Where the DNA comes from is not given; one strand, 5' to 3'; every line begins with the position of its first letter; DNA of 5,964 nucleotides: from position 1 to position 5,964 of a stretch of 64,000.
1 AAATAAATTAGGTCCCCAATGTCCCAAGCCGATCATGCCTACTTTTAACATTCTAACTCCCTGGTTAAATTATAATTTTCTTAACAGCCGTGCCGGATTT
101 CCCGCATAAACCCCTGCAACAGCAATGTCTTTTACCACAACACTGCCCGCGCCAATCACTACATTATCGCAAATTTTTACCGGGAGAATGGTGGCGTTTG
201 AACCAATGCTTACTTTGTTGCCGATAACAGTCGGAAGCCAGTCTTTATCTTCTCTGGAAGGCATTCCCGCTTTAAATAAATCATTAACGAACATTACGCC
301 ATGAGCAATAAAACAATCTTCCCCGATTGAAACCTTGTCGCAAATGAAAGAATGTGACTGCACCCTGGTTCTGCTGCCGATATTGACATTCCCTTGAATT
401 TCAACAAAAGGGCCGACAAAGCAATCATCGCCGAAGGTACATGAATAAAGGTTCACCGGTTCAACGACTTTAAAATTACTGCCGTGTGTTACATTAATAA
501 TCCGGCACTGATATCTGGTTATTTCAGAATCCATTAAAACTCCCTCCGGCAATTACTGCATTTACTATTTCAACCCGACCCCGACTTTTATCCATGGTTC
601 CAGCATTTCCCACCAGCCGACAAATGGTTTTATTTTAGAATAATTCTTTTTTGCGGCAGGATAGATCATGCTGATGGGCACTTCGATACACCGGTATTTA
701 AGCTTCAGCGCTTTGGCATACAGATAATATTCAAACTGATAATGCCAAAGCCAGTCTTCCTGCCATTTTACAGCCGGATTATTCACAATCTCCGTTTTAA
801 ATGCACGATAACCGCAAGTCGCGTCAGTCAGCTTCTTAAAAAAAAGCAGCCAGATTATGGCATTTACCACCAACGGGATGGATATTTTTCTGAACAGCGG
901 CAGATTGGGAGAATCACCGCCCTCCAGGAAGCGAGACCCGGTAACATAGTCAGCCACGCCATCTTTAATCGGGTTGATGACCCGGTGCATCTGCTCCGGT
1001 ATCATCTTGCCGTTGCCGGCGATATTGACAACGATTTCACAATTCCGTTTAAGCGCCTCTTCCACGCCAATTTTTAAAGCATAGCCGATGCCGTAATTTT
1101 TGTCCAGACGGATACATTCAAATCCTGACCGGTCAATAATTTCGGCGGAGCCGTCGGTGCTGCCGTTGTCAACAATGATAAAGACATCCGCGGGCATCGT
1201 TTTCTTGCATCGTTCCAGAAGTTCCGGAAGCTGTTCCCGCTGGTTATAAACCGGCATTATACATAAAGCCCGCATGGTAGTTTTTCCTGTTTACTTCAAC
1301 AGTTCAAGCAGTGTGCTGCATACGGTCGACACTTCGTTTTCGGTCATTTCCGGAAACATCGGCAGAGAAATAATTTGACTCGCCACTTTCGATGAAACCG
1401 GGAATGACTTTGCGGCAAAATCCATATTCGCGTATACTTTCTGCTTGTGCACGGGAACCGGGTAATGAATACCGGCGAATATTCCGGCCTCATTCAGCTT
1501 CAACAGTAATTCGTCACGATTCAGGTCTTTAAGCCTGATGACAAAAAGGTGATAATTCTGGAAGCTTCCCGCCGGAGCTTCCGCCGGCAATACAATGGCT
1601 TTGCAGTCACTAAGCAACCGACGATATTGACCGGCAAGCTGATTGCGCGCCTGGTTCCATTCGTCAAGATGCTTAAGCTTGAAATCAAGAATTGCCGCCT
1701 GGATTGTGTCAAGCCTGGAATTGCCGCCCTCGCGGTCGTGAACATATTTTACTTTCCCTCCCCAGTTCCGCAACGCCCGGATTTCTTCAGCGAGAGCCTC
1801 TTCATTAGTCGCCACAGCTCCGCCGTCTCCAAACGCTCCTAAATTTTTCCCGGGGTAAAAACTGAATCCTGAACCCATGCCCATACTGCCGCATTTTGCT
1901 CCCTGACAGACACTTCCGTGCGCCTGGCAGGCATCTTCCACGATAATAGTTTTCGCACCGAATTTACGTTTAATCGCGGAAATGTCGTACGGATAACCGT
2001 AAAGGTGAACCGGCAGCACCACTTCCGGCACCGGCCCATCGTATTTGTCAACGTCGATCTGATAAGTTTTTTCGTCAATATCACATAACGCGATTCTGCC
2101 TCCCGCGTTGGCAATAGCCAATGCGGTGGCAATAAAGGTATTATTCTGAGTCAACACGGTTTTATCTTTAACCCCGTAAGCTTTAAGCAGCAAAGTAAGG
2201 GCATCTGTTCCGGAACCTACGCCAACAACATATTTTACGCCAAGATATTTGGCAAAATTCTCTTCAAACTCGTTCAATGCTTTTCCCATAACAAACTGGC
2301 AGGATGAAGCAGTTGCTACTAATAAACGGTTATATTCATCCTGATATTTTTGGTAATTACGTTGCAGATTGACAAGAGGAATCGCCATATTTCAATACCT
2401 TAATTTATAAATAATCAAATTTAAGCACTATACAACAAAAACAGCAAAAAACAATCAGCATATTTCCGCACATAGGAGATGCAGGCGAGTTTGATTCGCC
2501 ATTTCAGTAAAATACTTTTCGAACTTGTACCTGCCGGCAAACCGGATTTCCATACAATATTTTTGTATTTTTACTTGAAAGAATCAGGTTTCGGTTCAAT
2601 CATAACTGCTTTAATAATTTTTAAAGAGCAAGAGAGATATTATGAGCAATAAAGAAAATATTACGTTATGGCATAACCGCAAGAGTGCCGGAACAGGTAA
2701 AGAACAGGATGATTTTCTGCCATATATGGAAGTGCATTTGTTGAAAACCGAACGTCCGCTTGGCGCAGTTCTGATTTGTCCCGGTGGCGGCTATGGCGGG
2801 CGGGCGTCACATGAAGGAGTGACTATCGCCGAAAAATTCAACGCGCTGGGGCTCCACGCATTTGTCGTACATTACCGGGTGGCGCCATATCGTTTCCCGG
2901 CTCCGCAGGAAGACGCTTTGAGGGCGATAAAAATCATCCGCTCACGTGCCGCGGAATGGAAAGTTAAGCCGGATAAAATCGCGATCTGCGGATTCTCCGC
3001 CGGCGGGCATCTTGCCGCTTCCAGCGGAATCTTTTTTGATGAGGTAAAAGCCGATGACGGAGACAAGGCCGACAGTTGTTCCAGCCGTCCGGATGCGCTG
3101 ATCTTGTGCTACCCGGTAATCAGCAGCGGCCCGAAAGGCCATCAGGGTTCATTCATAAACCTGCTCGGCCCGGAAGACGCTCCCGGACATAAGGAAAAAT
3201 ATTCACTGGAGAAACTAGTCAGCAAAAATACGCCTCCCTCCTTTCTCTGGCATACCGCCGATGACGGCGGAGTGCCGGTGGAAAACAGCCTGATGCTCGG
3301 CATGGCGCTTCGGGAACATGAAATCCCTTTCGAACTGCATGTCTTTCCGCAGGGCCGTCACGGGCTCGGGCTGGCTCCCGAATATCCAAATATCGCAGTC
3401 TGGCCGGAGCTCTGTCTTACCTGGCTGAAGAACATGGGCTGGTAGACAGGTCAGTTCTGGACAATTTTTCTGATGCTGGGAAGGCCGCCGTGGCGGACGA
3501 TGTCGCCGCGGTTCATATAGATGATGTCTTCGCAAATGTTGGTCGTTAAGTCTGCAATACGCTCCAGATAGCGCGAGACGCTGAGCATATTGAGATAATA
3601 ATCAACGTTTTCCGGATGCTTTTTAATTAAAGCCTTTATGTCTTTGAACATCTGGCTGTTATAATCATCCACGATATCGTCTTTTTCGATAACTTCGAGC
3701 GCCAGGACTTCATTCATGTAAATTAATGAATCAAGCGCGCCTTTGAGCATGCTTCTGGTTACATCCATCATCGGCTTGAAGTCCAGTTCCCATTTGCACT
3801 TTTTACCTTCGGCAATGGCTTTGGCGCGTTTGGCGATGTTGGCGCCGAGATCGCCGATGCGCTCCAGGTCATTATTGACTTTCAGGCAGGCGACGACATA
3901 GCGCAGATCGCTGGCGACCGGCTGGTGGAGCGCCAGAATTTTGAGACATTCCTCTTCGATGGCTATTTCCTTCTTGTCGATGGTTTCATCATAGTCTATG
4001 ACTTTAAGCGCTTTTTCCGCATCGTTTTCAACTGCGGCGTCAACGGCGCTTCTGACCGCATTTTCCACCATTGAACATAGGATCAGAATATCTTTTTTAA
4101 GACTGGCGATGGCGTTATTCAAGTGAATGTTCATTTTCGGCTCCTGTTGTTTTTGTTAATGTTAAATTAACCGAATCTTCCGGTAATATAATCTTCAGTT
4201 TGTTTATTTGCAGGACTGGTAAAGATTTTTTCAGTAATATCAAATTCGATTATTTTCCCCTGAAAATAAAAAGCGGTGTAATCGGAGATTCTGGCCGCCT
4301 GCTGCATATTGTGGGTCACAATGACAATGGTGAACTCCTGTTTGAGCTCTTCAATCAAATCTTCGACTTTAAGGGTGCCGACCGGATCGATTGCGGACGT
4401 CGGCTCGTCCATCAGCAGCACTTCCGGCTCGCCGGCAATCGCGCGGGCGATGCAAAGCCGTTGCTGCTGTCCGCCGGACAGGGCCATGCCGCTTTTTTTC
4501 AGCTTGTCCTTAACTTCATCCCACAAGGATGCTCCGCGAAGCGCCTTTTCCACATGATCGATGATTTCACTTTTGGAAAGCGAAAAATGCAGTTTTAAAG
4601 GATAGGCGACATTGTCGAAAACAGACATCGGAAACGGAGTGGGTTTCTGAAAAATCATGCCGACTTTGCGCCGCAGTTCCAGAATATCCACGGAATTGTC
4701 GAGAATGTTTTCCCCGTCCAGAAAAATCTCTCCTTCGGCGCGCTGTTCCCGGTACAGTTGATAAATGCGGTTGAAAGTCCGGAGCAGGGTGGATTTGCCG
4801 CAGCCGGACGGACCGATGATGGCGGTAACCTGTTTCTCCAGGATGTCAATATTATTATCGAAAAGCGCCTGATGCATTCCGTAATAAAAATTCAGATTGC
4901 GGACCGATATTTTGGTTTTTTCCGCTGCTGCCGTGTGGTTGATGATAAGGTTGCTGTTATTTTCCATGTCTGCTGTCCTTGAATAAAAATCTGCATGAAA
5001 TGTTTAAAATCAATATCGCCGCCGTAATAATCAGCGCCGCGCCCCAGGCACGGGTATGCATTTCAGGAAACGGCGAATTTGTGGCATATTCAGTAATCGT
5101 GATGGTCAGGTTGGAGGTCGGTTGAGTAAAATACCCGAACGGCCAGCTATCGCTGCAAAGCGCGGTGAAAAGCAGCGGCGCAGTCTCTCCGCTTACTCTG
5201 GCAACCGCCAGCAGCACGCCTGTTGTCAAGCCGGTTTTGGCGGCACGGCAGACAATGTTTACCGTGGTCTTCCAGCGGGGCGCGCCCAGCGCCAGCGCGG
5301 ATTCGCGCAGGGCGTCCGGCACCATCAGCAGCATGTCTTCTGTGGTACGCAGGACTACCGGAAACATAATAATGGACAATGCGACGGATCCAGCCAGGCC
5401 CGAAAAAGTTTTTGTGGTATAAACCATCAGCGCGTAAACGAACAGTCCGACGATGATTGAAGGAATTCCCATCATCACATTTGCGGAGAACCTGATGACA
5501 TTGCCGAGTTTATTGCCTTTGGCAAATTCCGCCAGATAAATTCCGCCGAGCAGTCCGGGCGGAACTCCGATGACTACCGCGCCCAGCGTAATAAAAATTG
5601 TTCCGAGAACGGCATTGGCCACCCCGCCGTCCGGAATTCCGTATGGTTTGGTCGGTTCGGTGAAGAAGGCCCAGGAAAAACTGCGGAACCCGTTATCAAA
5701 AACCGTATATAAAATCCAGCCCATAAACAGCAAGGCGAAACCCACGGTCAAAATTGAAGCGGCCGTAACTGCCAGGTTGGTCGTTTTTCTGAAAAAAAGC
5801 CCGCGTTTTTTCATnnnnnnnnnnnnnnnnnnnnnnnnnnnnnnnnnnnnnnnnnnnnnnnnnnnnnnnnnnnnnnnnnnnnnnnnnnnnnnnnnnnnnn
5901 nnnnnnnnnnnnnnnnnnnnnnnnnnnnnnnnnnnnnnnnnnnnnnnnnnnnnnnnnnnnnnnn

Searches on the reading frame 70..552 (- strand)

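Call 93: search_protein_families(library=pfam, proteins=[window:70-552:-], max_evalue=0.0001)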
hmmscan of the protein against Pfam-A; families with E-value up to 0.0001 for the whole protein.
window:70-552:- (160 aa): 3 families
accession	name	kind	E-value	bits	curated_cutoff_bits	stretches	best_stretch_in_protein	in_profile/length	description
PF00132.30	Hexapep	-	1.3e-17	63.1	27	2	38-70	2-34/36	Bacterial transferase hexapeptide (six repeats)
PF25084.1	LbH_EIF2B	-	6.1e-12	45.9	54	1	20-88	21-93/105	EIF2B subunit epsilon LbH domain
PF14602.12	Hexapep_2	-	4.4e-10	39.6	27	1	107-139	1-32/34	Hexapeptide repeat of succinyl-transferase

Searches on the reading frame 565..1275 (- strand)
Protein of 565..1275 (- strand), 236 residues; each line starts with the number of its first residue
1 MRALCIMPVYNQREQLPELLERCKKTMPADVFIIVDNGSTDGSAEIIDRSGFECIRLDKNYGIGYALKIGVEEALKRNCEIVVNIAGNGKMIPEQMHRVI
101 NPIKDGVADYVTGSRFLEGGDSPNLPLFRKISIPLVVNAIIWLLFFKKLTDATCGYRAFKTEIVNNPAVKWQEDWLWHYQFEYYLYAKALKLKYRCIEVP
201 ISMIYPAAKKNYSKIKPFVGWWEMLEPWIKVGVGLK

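Call 93: search_protein_families(library=pfam, proteins=[window:565-1275:-], max_evalue=0.0001)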
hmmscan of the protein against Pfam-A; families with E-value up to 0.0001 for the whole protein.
window:565-1275:- (236 aa): 1 family
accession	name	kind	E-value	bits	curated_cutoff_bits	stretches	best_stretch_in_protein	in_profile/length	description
PF00535.33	Glycos_transf_2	-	5.3e-18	65.9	23.3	1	6-164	3-164/168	Glycosyl transferase family 2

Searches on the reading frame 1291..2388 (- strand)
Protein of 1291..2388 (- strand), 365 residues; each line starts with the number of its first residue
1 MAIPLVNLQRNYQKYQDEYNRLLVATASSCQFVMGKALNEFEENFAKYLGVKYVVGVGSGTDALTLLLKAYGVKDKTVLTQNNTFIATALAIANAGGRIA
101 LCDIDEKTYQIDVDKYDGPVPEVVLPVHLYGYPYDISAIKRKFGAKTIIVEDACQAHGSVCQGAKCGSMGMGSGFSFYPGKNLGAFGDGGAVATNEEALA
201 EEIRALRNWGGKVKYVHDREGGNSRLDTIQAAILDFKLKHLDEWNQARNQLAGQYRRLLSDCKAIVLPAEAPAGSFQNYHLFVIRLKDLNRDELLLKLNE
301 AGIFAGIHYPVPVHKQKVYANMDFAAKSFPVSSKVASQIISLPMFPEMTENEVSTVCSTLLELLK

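Call 93: search_protein_families(library=pfam, proteins=[window:1291-2388:-], max_evalue=0.0001)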
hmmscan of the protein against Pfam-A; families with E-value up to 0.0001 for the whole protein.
window:1291-2388:- (365 aa): 1 family
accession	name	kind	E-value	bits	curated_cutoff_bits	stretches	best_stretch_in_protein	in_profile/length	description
PF01041.23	DegT_DnrJ_EryC1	-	1.6e-93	314.2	19.8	1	17-360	5-359/360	DegT/DnrJ/EryC1/StrS aminotransferase family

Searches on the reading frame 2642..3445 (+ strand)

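Call 93: search_protein_families(library=pfam, proteins=[window:2642-3445:+], max_evalue=0.0001)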
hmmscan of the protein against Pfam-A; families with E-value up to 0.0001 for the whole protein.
window:2642-3445:+ (267 aa): 3 families
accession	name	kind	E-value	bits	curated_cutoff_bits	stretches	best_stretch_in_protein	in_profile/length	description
PF20434.5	BD-FAE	-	4.7e-18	65.9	26.8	1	36-221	9-213/215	BD-FAE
PF07859.19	Abhydrolase_3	-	6.4e-15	55.9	25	1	52-161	11-111/210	alpha/beta hydrolase fold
PF00326.27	Peptidase_S9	-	1e-08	35.4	22.6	1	188-243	134-190/213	Prolyl oligopeptidase family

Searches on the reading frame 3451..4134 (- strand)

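Call 93: search_protein_families(library=pfam, proteins=[window:3451-4134:-], max_evalue=0.0001)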
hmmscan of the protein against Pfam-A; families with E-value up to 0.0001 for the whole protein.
window:3451-4134:- (227 aa): 1 family
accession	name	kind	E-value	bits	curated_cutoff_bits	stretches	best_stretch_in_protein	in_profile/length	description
PF01895.24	PhoU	-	3.9e-44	149.4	23.5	2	18-103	3-88/89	PhoU domain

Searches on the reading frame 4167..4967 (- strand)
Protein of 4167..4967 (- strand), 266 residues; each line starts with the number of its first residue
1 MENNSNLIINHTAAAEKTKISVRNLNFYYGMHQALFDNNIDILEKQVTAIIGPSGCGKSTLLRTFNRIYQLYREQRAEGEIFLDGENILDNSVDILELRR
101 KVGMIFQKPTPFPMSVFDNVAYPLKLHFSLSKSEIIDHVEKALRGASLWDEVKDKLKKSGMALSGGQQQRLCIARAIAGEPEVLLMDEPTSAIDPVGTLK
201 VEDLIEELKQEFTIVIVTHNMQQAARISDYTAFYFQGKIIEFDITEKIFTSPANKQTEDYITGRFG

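Call 93: search_protein_families(library=pfam, proteins=[window:4167-4967:-], max_evalue=0.0001)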
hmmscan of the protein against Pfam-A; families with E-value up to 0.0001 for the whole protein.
window:4167-4967:- (266 aa): 4 families
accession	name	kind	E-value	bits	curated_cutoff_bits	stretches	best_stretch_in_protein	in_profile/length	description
PF00005.33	ABC_tran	-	4.9e-32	111.8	25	1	38-191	4-137/137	ABC transporter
PF13304.12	AAA_21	-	7e-09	36.6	27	0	47-75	1-26/304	AAA domain, putative AbiEii toxin, Type IV TA system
PF02463.25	SMC_N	-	6.6e-08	32.7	40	0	146-235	135-213/220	RecF/RecN/SMC N terminal domain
PF13401.12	AAA_22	-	3.8e-05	24.5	27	1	45-146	5-82/130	AAA domain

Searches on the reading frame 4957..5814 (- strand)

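Call 93: search_protein_families(library=pfam, proteins=[window:4957-5814:-], max_evalue=0.0001)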
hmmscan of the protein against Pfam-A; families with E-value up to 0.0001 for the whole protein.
window:4957-5814:- (285 aa): 1 family
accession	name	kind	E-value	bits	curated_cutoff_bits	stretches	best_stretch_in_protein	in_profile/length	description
PF00528.27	BPD_transp_1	-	4.8e-18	66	26.4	1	87-277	1-174/184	Binding-protein-dependent transport system inner membrane component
